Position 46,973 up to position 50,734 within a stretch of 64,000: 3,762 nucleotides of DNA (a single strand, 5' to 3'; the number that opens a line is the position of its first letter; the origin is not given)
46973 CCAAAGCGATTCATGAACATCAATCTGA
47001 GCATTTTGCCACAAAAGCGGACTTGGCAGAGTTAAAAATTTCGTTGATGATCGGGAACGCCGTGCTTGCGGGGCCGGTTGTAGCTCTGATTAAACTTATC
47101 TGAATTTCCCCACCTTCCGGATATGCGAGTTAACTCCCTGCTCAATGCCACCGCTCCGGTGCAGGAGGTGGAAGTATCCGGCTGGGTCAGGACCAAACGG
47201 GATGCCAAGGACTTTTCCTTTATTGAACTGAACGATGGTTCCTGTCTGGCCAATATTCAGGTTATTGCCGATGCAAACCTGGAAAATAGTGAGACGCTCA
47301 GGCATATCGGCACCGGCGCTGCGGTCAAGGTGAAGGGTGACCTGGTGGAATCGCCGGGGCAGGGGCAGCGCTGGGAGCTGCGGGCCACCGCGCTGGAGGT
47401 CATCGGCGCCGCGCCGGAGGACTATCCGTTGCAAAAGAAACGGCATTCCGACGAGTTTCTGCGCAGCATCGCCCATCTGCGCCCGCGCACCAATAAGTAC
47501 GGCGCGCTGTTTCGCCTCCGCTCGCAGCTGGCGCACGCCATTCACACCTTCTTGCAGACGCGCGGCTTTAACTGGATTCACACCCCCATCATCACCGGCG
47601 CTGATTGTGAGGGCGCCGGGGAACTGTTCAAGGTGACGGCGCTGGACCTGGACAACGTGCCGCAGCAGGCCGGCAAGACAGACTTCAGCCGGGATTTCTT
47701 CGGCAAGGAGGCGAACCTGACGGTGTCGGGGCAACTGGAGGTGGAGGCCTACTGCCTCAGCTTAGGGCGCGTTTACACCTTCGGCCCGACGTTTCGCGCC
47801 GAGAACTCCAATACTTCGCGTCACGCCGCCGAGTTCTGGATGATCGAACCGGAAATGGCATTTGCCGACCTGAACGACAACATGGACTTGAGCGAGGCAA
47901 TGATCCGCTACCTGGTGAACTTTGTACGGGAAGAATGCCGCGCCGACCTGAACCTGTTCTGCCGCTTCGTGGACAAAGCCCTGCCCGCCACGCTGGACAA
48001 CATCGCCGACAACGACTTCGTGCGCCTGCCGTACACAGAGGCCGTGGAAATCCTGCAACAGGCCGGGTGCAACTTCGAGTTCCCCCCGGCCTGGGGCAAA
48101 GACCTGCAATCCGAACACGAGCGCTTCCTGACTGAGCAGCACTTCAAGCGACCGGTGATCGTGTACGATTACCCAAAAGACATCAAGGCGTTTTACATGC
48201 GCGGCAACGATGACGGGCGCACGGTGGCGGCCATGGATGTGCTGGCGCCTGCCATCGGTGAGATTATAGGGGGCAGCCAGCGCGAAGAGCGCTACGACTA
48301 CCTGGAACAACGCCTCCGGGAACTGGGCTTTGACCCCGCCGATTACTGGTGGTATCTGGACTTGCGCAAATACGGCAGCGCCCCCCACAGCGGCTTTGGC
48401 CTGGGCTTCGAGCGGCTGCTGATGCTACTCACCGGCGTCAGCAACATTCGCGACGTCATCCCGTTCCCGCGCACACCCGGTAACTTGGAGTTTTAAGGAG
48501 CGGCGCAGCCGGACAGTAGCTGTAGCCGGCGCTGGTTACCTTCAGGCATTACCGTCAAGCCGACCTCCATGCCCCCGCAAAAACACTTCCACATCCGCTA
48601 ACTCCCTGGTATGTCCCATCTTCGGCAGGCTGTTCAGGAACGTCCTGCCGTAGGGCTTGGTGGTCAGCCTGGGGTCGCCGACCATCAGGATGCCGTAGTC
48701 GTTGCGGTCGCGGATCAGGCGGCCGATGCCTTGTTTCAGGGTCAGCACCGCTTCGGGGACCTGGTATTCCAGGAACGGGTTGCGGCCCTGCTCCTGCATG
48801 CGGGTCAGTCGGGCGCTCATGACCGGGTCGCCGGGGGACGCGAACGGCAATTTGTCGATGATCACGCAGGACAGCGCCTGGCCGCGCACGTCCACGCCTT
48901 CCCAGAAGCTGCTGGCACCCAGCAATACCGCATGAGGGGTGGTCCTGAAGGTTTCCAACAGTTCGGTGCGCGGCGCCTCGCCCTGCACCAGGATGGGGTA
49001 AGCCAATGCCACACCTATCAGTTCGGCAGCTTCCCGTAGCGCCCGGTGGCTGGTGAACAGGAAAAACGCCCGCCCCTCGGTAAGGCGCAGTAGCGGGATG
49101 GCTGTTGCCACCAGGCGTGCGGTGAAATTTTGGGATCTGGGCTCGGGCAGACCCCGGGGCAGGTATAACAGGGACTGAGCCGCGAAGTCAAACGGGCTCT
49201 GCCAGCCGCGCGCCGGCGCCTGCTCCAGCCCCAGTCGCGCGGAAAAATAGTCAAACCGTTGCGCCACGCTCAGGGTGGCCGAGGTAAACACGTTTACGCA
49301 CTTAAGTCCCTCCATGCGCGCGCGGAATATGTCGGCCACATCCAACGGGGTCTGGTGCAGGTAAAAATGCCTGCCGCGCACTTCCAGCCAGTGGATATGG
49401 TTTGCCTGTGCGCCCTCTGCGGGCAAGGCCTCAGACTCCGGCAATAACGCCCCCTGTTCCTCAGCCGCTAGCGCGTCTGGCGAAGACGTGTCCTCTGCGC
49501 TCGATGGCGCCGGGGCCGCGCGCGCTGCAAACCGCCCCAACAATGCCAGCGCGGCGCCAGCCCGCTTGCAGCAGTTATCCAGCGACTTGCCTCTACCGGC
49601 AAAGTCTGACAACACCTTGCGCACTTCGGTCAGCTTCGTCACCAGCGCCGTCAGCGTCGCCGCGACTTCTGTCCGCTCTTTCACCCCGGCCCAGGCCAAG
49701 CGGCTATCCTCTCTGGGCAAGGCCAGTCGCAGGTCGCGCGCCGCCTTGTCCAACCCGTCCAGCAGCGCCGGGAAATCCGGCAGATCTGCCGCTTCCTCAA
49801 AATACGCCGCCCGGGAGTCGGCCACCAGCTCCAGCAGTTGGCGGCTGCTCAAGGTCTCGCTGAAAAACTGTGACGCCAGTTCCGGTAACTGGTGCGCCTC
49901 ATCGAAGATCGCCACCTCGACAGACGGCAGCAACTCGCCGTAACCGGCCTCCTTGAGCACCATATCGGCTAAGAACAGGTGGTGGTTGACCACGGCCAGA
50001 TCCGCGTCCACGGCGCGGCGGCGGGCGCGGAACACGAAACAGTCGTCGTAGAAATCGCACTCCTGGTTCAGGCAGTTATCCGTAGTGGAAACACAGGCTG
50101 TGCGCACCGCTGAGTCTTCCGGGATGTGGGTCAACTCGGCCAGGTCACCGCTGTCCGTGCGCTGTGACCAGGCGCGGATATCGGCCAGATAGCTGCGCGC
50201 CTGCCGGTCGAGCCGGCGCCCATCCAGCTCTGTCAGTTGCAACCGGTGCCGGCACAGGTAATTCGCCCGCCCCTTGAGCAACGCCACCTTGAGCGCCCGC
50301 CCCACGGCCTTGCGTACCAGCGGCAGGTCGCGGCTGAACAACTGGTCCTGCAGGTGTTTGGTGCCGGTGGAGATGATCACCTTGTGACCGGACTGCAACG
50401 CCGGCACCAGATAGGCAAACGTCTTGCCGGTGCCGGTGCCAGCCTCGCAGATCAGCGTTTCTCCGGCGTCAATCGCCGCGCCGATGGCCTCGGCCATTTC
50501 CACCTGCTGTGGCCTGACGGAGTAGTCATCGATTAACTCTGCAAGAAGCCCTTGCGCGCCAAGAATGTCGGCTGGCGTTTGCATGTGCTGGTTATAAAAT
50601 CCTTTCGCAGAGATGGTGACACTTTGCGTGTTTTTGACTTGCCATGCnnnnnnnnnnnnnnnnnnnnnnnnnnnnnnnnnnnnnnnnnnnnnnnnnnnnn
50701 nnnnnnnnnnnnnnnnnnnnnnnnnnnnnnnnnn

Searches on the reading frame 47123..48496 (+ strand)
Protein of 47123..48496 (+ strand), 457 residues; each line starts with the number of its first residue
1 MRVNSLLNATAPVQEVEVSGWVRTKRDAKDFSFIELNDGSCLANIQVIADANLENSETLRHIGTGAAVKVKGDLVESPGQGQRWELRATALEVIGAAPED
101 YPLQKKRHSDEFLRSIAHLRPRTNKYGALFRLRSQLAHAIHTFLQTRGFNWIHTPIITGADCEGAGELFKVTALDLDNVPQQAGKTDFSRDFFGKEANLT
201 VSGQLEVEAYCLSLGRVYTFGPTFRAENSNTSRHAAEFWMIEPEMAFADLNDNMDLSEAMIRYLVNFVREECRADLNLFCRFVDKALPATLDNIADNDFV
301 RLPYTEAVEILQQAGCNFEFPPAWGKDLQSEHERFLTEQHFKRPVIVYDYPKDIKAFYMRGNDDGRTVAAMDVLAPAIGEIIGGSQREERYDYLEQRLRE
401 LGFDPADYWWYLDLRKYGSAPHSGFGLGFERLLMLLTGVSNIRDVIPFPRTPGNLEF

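Call 34: search_protein_families(library=pfam, proteins=[window:47123-48496:+], max_evalue=0.001)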
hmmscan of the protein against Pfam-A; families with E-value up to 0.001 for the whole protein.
window:47123-48496:+ (457 aa): 3 families
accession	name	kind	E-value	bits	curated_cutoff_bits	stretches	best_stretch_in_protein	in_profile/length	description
PF00152.25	tRNA-synt_2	-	6.8e-70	236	25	1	117-451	9-307/308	tRNA synthetases class II (D, K and N)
PF01336.31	tRNA_anti-codon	-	4.3e-11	43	27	1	16-94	1-75/75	OB-fold nucleic acid binding domain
PF01409.25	tRNA-synt_2d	-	0.00031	20.8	19.8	0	423-445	213-235/246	tRNA synthetases class II core domain (F)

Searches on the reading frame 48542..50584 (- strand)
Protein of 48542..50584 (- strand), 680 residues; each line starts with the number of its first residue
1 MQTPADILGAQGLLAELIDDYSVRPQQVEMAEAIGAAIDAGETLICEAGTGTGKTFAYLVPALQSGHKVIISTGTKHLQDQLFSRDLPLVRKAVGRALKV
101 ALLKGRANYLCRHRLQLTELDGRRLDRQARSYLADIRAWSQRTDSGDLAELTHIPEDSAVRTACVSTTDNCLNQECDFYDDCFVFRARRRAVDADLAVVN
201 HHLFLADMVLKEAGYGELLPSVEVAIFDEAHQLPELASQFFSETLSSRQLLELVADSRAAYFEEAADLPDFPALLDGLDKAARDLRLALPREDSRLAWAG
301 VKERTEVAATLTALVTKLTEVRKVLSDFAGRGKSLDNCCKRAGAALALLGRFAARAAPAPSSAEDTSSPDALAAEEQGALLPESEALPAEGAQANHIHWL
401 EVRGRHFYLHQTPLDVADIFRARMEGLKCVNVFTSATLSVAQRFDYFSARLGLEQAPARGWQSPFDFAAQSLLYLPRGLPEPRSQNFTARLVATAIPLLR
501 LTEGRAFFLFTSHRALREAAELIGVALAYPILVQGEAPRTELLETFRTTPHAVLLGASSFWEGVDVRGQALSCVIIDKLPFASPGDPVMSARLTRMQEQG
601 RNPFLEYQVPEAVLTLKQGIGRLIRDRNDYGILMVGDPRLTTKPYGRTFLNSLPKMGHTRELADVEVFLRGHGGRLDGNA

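Call 34: search_protein_families(library=pfam, proteins=[window:48542-50584:-], max_evalue=0.001)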
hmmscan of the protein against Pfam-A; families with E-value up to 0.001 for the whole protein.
window:48542-50584:- (680 aa): 2 families
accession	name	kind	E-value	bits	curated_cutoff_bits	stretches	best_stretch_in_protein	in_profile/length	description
PF13307.12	Helicase_C_2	-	4.5e-44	150.9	25.3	1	498-655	4-169/170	Helicase C-terminal domain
PF00270.35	DEAD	-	1.8e-09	38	26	1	32-85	6-64/167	DEAD/DEAH box helicase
